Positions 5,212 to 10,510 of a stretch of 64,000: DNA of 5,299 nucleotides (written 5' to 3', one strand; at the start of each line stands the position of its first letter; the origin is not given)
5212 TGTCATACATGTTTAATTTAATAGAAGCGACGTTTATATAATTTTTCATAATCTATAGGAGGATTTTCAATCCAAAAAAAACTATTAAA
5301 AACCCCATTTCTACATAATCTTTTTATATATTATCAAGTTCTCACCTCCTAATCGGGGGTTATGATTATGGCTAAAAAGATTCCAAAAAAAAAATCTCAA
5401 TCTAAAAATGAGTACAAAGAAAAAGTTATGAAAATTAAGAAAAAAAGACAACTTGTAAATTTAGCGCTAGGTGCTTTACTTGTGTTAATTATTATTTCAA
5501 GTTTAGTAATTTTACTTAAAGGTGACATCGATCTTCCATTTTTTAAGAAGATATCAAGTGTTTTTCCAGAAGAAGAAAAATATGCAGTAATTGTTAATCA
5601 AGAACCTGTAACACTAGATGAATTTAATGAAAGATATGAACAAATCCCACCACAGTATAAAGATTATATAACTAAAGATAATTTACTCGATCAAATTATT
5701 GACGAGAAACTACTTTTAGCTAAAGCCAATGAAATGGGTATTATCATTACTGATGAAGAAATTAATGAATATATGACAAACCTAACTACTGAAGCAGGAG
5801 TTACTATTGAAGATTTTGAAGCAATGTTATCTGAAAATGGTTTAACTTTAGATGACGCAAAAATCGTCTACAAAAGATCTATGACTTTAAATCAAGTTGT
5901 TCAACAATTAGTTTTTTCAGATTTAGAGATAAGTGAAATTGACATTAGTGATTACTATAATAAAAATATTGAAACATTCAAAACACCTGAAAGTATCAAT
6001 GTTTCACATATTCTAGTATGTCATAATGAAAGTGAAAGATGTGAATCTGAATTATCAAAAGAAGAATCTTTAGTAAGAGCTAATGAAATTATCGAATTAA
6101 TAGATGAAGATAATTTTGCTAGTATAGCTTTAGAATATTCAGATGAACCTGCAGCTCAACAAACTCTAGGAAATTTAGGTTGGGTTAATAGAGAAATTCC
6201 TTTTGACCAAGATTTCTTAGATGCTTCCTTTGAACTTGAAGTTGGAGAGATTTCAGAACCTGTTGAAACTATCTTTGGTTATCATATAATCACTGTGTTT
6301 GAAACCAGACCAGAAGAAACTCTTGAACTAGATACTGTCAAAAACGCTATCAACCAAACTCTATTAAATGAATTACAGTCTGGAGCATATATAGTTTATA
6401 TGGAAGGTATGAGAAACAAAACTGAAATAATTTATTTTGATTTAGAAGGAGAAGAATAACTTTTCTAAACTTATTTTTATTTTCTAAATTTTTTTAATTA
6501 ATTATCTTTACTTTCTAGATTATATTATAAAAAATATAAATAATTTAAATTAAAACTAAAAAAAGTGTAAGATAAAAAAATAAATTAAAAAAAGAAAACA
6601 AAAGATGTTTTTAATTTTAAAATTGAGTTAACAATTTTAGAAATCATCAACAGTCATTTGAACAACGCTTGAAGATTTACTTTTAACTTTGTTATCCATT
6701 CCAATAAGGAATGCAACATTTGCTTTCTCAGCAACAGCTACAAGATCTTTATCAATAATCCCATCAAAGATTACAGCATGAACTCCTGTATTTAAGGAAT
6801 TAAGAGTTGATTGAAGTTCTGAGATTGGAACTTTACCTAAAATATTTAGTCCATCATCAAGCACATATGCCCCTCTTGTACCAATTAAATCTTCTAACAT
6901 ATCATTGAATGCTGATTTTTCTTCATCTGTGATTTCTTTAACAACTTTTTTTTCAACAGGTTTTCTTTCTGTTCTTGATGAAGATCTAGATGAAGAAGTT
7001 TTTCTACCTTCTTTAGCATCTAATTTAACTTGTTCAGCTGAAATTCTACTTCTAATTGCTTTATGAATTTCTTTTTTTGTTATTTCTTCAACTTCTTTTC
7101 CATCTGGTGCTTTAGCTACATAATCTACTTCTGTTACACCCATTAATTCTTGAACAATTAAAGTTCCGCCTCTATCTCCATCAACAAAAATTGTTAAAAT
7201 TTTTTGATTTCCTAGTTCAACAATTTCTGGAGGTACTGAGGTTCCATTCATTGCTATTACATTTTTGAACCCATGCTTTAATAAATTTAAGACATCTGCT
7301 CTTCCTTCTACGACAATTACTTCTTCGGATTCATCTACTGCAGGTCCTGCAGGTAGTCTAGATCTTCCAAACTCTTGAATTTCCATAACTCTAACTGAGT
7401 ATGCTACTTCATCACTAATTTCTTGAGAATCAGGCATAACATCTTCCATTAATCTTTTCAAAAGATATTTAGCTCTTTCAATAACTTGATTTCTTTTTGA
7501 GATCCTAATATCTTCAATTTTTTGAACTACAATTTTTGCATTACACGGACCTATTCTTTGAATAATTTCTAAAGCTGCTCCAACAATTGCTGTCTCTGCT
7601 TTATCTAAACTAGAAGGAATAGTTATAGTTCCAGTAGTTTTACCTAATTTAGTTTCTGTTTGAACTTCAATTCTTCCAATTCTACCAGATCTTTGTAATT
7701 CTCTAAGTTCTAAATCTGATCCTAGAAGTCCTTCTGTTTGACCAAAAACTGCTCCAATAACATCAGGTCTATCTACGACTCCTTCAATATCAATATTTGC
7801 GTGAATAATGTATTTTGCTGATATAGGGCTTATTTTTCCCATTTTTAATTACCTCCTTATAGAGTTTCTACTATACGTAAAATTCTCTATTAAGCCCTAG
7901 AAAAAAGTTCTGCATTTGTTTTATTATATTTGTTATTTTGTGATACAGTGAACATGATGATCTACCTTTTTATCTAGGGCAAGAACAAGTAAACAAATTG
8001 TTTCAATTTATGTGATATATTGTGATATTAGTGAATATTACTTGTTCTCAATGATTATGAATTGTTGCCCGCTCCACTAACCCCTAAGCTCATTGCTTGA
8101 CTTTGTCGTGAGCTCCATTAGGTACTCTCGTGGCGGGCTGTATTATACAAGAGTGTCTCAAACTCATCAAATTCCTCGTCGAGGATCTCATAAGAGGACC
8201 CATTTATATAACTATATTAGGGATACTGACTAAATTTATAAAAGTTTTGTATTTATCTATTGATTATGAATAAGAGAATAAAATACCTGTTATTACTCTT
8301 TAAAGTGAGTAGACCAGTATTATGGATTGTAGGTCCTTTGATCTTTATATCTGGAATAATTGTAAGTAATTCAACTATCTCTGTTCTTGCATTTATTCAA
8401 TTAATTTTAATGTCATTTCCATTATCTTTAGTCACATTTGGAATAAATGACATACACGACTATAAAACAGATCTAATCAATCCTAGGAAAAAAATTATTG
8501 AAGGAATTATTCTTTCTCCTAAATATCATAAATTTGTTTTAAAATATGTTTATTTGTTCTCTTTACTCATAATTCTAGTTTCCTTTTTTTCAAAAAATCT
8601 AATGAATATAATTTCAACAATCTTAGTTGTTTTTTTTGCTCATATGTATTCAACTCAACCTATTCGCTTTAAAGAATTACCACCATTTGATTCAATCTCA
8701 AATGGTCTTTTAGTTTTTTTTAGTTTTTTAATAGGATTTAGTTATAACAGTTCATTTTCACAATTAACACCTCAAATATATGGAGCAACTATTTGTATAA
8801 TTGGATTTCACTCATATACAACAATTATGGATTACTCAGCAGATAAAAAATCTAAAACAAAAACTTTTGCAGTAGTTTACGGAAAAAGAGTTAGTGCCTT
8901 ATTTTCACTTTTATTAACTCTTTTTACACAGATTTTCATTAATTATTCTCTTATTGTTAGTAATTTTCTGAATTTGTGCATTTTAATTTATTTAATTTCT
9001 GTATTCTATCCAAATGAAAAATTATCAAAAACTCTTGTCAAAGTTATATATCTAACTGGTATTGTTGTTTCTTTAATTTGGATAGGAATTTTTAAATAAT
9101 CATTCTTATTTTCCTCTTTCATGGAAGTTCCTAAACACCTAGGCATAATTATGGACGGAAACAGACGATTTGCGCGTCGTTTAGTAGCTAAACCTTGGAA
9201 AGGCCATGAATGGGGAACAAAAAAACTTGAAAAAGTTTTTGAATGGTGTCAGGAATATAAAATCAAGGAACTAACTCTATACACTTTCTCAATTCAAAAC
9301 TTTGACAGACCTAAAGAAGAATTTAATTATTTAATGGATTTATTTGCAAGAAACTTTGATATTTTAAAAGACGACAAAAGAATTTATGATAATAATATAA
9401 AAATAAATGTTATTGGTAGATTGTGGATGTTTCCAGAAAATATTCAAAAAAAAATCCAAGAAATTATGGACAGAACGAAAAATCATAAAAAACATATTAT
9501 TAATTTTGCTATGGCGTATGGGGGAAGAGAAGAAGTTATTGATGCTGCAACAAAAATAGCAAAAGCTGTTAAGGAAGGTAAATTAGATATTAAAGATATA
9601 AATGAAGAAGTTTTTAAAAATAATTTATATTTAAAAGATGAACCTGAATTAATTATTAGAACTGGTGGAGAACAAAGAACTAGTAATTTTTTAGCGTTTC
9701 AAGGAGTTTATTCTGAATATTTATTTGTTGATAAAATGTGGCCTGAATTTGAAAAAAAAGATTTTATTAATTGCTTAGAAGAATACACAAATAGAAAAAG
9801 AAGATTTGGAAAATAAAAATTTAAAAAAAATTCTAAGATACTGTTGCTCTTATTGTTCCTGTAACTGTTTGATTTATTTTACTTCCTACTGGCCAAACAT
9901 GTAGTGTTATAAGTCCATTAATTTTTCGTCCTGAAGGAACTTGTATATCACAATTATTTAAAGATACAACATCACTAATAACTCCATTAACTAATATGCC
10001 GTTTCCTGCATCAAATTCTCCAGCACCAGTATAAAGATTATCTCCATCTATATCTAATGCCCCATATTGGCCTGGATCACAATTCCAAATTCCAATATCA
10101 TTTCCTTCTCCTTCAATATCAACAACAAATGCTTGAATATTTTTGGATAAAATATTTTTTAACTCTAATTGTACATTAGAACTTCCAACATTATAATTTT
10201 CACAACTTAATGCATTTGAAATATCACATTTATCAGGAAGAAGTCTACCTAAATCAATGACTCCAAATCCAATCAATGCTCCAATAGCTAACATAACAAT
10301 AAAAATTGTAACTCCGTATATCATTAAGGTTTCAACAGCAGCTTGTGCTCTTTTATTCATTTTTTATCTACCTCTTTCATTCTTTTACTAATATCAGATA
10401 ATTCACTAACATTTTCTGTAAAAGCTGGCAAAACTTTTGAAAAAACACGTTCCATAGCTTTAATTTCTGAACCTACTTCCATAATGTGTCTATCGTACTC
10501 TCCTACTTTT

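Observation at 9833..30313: Candidate novel surface system: type IV pilus-like module joined to a 16-kb string of four giant cysteine-rich proteins, an MBL-LOG enzyme and a membrane-bound regulator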

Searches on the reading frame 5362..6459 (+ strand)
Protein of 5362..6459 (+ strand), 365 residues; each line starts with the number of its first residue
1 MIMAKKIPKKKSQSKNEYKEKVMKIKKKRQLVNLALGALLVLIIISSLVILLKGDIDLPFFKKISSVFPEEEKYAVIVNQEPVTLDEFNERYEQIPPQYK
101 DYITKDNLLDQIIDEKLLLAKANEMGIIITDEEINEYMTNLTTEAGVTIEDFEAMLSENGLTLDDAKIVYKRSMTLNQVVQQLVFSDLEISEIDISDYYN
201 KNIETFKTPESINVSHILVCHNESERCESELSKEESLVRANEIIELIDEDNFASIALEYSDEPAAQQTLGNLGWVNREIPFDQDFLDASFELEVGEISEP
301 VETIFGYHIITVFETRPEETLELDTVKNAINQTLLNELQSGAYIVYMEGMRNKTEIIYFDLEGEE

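Call 10: search_protein_families(library=pfam, proteins=[window:5362-6459:+], max_evalue=0.001)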
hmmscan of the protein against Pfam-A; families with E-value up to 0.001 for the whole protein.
window:5362-6459:+ (365 aa): 6 families
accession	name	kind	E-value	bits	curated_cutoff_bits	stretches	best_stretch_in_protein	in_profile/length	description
PF13616.12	Rotamase_3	-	3.4e-22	79.6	22.5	1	201-315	5-115/116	PPIC-type PPIASE domain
PF00639.27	Rotamase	-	2.1e-17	64.3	21.7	1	216-312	1-95/97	PPIC-type PPIASE domain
PF13145.12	Rotamase_2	-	6.1e-17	63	27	1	190-328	1-121/121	PPIC-type PPIASE domain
PF13624.11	SurA_N_3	-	8.5e-13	48.9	27.2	1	36-179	14-161/162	SurA-like N-terminal domain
PF09312.16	SurA_N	-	3.3e-10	40.6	30.8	1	75-169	5-107/118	SurA N-terminal domain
PF13623.11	SurA_N_2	-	6.1e-10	39.6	28.5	1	39-140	11-121/145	SurA-like N-terminal domain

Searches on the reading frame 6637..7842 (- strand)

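Call 10: search_protein_families(library=pfam, proteins=[window:6637-7842:-], max_evalue=0.001)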
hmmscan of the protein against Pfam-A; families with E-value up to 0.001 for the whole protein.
window:6637-7842:- (401 aa): 3 families
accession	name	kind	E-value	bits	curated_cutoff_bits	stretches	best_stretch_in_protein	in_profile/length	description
PF13662.12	Toprim_4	-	2.1e-09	37.9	25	1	174-235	2-72/85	Toprim domain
PF01751.28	Toprim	-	3.8e-07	30.6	23.1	1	174-252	1-94/96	Toprim domain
PF13155.12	Toprim_2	-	4.1e-06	27.5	22.1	1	176-252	1-85/88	Toprim-like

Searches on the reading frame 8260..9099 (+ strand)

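Call 10: search_protein_families(library=pfam, proteins=[window:8260-9099:+], max_evalue=0.001)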
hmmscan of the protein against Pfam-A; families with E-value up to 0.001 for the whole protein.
window:8260-9099:+ (279 aa): 1 family
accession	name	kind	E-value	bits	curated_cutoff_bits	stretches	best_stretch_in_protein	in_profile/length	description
PF01040.23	UbiA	-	2e-15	57.2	34.2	1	29-246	6-219/250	UbiA prenyltransferase family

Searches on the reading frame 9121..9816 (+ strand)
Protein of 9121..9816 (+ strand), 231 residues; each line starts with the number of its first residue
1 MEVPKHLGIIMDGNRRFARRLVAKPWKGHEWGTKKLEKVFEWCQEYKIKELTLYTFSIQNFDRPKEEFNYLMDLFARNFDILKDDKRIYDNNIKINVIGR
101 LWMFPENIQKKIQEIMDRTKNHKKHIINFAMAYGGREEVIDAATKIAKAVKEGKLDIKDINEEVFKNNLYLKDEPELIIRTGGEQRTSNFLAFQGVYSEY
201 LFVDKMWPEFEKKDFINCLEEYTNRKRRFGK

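Call 10: search_protein_families(library=pfam, proteins=[window:9121-9816:+], max_evalue=0.001)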
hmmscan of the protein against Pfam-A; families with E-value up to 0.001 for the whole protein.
window:9121-9816:+ (231 aa): 1 family
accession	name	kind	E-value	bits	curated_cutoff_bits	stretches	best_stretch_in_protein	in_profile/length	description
PF01255.24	Prenyltransf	-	2.3e-73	246.8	27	1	10-230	1-219/219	Putative undecaprenyl diphosphate synthase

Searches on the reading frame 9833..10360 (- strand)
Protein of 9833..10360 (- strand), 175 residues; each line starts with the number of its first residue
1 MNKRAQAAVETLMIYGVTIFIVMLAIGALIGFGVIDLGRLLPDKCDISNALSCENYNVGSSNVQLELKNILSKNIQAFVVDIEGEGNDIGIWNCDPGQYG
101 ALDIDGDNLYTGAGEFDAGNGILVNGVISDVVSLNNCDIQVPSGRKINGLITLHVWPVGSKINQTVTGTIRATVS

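Call 4: search_protein_families(library=pfam, proteins=[window:9833-10360:-], max_evalue=0.1)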
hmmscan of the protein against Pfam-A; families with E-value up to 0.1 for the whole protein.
window:9833-10360:- (175 aa): 0 families

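Call 22: search_protein_families(library=ncbifam, proteins=[window:9833-10360:-], max_evalue=0.1)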
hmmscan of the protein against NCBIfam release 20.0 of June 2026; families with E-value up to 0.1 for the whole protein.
window:9833-10360:- (175 aa): 0 families
